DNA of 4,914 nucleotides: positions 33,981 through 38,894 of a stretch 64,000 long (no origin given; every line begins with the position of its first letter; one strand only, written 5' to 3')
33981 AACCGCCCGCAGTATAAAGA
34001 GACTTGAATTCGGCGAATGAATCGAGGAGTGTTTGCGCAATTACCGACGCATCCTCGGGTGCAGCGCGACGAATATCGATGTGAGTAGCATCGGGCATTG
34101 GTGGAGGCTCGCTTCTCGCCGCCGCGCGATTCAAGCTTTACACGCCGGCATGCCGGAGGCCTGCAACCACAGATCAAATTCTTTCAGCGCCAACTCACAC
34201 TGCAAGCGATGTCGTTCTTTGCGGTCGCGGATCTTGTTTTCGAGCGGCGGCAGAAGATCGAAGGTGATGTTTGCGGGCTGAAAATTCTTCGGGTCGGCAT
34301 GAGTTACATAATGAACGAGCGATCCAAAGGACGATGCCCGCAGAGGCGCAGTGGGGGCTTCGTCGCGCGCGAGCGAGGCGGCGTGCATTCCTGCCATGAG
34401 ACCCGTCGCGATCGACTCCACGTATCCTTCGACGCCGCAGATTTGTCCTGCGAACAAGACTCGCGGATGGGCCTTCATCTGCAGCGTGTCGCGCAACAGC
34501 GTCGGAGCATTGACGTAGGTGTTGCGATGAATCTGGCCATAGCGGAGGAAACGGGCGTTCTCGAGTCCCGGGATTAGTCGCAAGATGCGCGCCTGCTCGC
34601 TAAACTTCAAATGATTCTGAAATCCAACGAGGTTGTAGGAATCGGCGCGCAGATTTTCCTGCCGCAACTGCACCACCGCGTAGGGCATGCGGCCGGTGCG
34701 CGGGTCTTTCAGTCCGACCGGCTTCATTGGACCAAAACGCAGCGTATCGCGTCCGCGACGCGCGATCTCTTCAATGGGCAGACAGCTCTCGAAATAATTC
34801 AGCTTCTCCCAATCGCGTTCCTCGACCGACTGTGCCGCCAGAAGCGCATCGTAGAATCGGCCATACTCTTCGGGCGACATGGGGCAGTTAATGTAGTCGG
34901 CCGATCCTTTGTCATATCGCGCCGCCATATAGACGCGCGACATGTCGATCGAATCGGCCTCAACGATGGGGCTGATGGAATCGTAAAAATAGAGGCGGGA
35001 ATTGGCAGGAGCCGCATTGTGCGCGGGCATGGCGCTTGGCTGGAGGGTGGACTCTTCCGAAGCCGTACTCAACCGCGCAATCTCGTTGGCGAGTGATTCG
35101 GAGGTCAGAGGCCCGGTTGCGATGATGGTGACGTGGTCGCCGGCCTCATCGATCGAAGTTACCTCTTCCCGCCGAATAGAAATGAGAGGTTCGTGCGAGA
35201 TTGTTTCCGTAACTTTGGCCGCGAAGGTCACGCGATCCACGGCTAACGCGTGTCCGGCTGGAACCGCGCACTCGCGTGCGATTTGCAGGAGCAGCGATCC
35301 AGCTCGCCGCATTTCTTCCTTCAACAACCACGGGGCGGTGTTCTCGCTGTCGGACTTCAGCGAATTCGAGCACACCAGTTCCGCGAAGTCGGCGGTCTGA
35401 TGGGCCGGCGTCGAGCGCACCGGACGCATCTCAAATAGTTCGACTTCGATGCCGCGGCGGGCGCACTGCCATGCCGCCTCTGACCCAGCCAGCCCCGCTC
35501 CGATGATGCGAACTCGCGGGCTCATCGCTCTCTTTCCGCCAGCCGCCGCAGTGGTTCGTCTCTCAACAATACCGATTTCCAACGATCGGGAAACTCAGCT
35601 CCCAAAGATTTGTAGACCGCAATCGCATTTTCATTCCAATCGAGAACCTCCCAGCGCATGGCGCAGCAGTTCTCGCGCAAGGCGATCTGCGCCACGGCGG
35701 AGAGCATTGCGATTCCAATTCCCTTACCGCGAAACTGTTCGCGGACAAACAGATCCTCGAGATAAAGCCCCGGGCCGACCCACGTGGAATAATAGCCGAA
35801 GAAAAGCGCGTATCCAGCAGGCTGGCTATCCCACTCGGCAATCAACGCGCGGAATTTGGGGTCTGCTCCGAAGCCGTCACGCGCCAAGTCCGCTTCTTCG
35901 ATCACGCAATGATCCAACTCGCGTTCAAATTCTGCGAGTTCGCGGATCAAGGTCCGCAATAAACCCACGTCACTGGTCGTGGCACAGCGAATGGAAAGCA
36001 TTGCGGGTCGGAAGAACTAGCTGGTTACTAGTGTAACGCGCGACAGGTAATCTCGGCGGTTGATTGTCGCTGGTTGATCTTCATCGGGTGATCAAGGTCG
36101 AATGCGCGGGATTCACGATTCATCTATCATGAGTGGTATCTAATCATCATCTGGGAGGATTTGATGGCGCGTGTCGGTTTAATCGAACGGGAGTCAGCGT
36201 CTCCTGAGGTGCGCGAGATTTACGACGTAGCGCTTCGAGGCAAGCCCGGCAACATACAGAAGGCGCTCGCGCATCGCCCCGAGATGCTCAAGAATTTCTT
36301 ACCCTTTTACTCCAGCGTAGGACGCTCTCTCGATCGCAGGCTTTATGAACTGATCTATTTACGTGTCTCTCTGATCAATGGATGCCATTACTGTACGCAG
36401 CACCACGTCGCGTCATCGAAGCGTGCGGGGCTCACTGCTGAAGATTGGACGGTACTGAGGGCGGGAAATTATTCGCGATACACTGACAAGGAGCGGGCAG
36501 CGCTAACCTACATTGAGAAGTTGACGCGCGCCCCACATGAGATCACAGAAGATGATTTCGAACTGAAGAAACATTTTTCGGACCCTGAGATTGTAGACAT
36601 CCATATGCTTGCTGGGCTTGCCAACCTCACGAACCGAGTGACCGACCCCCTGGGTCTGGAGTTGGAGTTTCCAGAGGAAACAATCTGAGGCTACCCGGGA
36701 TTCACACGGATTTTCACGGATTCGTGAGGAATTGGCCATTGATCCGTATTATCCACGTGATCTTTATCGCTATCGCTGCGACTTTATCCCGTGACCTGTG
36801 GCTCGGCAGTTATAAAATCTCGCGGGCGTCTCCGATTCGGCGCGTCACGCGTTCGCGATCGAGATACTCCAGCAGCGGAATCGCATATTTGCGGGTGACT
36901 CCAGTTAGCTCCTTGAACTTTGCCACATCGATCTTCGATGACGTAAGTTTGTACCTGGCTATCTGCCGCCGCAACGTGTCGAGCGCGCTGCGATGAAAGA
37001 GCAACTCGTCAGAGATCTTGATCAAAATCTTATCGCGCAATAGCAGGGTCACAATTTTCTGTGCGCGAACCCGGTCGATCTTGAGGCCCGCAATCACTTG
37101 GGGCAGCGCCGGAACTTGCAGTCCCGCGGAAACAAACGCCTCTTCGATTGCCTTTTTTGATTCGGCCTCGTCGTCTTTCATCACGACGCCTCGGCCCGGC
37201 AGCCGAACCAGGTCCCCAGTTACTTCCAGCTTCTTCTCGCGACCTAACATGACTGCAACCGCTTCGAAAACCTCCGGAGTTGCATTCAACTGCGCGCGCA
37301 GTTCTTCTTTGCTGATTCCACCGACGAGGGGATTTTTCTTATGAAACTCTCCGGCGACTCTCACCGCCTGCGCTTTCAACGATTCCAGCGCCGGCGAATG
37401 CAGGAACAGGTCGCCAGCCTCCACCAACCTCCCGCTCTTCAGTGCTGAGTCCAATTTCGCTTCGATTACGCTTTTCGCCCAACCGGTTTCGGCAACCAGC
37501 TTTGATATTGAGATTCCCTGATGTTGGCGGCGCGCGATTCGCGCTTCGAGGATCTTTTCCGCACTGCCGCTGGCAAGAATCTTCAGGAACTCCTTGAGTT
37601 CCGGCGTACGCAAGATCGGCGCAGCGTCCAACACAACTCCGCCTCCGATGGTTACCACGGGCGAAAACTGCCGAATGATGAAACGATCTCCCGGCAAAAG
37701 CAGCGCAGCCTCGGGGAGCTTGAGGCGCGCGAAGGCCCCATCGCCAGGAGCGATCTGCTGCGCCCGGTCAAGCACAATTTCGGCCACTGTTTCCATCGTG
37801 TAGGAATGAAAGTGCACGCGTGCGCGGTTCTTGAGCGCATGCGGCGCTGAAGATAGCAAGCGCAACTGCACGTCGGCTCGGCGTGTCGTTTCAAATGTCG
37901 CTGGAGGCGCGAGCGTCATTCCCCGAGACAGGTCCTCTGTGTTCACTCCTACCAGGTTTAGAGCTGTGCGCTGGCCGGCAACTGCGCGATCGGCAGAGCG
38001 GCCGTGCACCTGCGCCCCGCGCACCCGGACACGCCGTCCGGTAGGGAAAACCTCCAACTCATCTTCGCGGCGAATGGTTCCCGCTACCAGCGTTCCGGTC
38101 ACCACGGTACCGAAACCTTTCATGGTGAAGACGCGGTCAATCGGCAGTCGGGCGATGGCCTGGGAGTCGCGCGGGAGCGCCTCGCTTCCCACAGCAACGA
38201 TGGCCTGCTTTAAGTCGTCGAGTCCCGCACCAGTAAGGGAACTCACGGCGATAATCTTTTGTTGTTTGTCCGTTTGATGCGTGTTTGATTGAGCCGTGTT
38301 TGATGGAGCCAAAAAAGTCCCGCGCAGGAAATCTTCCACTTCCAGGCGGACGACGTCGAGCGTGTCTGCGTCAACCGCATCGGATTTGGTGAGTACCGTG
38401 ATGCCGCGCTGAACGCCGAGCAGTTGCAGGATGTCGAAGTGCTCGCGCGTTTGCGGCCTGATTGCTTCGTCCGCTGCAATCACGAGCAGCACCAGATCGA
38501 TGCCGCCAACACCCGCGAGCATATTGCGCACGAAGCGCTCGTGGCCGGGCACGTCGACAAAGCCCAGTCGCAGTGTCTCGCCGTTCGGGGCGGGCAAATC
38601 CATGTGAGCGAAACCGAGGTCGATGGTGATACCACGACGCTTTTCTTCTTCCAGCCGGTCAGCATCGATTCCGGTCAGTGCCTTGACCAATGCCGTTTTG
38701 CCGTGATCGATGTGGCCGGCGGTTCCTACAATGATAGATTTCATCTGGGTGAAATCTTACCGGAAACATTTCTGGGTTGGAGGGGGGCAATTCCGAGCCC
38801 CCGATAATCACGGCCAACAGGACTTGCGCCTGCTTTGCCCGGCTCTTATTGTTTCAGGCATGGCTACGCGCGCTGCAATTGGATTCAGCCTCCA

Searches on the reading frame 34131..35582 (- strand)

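Call 9: search_protein_families(library=pfam, proteins=[window:34131-35582:-])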
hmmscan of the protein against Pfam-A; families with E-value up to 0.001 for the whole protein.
window:34131-35582:- (483 aa): 5 families
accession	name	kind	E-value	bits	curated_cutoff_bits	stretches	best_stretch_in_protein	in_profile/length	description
PF01134.28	GIDA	-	8.7e-94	315.2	22.1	1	24-407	2-389/391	Glucose inhibited division protein A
PF13450.12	NAD_binding_8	-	9.6e-07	29.4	21.9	1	26-54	1-29/68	NAD(P)-binding Rossmann-like domain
PF01266.30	DAO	-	1.1e-05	25.6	27.9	1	24-76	2-51/353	FAD dependent oxidoreductase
PF07992.20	Pyr_redox_2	-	1.5e-05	25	26.1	0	23-60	2-31/291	Pyridine nucleotide-disulphide oxidoreductase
PF01262.27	AlaDh_PNT_C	-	3.4e-05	23.8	23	1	11-67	18-76/214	Alanine dehydrogenase/PNT, C-terminal domain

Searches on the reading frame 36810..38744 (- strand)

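Call 9: search_protein_families(library=pfam, proteins=[window:36810-38744:-])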
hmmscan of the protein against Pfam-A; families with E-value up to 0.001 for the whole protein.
window:36810-38744:- (644 aa): 6 families
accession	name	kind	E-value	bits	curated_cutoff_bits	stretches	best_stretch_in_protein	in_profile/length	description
PF00009.33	GTP_EFTU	-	1.1e-31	110.4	26.5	1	3-184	3-184/188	Elongation factor Tu GTP binding domain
PF09107.17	SelB-wing_3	-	8.5e-18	64.1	23.2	1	604-641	8-45/47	Elongation factor SelB, winged helix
PF03144.31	GTP_EFTU_D2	-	1.6e-12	48.1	30.3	1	212-279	1-73/73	Elongation factor Tu domain 2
PF09106.17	SelB-wing_2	-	1.4e-10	41.5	22.3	1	466-515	6-57/57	Elongation factor SelB, winged helix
PF25461.1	Beta-barrel_SelB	-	4.4e-10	40.2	27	1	297-376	7-78/80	Selenocysteine-specific elongation factor, beta-barrel domain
PF01926.29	MMR_HSR1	-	5.2e-05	23.8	21.9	1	6-107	2-101/113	50S ribosome-binding GTPase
